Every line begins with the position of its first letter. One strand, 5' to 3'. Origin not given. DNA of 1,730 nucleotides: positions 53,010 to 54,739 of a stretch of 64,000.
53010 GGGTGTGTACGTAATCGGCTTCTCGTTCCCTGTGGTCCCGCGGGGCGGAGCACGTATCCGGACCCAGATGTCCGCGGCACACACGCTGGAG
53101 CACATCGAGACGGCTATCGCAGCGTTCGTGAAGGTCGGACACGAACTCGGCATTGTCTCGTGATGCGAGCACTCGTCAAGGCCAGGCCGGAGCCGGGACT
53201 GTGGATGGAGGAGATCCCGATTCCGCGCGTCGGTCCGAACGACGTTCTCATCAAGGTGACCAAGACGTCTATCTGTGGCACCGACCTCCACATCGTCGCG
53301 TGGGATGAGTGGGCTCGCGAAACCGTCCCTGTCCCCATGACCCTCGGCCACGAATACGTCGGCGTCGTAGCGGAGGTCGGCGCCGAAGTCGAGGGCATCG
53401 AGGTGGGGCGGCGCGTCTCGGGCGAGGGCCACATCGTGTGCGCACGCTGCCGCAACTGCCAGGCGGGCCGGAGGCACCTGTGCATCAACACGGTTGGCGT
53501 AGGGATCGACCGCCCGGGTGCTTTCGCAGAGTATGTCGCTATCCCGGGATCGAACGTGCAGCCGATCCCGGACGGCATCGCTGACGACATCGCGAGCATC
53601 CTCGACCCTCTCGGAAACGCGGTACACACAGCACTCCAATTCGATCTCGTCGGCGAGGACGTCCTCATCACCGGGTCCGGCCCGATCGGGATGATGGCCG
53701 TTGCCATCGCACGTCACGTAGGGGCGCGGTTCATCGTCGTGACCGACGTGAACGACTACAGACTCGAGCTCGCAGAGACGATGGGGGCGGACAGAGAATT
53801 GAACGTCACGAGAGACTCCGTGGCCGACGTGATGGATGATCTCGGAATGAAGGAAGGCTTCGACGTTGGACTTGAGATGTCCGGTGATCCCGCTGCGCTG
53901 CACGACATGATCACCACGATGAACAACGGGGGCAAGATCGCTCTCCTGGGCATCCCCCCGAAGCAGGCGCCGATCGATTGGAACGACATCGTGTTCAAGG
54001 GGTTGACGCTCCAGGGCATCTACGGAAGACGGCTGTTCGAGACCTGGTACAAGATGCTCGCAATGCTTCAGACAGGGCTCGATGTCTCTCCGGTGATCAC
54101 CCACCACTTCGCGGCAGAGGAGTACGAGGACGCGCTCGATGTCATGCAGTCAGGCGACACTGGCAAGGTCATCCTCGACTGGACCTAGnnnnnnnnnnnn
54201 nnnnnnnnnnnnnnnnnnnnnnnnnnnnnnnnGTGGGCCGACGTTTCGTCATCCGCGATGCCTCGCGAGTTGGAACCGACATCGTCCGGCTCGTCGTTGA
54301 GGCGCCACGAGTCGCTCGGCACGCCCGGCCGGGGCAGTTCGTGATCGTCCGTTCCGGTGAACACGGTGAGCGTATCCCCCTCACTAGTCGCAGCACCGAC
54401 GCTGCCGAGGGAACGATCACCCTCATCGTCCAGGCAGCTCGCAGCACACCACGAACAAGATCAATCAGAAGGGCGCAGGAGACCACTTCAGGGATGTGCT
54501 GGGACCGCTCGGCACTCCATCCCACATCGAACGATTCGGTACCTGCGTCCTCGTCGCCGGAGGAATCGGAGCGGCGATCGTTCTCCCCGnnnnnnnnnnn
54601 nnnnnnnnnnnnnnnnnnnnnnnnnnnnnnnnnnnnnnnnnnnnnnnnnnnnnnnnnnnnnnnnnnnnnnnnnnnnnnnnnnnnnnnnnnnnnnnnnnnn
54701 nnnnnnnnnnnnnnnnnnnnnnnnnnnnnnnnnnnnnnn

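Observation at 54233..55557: Decayed nfnAB/sudBA-like ferredoxin:NADP oxidoreductase locus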

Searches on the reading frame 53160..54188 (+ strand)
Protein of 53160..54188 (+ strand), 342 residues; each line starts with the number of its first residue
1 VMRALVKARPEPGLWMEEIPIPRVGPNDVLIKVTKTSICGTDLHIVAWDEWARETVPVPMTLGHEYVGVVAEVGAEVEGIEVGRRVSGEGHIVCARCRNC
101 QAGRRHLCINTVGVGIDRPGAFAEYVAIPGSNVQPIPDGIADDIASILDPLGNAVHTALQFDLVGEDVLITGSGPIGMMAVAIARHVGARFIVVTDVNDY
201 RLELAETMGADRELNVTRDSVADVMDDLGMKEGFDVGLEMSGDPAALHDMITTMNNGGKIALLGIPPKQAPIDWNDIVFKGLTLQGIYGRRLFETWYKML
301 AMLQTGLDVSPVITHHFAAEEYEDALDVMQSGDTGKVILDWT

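Call 5: search_protein_families(library=pfam, proteins=[window:53160-54185:+], max_evalue=0.1)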
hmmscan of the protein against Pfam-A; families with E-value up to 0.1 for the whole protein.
window:53160-54185:+ (342 aa): 5 families
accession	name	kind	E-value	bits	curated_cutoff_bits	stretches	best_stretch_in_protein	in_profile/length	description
PF08240.17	ADH_N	-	6.9e-29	100.6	23.5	1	25-138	1-104/104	Alcohol dehydrogenase GroES-like domain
PF00107.32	ADH_zinc_N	-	7.2e-29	100.8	31.8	1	175-304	1-128/129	Zinc-binding dehydrogenase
PF16912.11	Glu_dehyd_C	-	4.1e-12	46.5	34.9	1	155-338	21-208/211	Glucose dehydrogenase C-terminus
PF13602.12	ADH_zinc_N_2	-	1.6e-05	26.3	27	1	209-339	2-134/134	Zinc-binding dehydrogenase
PF01262.27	AlaDh_PNT_C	-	0.0028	17.5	23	1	167-217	30-79/214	Alanine dehydrogenase/PNT, C-terminal domain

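Call 7: find_encoding_contigs(protein=window:53160-54188:+, flank=6000, max_places=8)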
Protein window:53160-54188:+ (342 aa): no gene with exactly this product is on record in the collection.

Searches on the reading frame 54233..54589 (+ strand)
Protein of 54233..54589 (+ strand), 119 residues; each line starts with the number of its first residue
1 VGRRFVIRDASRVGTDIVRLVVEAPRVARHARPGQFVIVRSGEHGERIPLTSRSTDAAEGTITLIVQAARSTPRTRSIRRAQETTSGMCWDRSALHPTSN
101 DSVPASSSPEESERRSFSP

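Call 5: search_protein_families(library=pfam, proteins=[window:54233-54589:+], max_evalue=0.1)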
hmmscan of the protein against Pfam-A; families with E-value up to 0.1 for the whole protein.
window:54233-54589:+ (119 aa): 0 families

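Call 6: search_protein_families(library=ncbifam, proteins=[window:54233-54589:+], max_evalue=0.1)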
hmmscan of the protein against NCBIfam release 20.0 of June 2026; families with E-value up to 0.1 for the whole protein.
window:54233-54589:+ (119 aa): 5 families
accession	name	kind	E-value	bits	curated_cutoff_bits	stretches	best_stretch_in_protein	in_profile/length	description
NF004862.0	PRK06222.1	subfamily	9e-19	68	220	1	9-72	6-69/281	sulfide/dihydroorotate dehydrogenase-like FAD/NAD-binding protein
NF009414.0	PRK12778.1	equivalog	8.6e-18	63.9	1103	1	7-70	4-67/752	bifunctional dihydroorotate dehydrogenase B NAD binding subunit/NADPH-dependent glutamate synthase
NF009415.0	PRK12779.1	equivalog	7.1e-12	44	1519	1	10-71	656-717/944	putative bifunctional glutamate synthase subunit beta/2-polyprenylphenol hydroxylase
NF009413.0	PRK12775.1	equivalog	3e-10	38.6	1895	1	21-75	18-72/1006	putative trifunctional 2-polyprenylphenol hydroxylase/glutamate synthase subunit beta/ferritin domain-containing protein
NF000799.0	PRK00054.1-4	equivalog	0.0085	15.2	314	1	4-82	6-87/258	dihydroorotate dehydrogenase electron transfer subunit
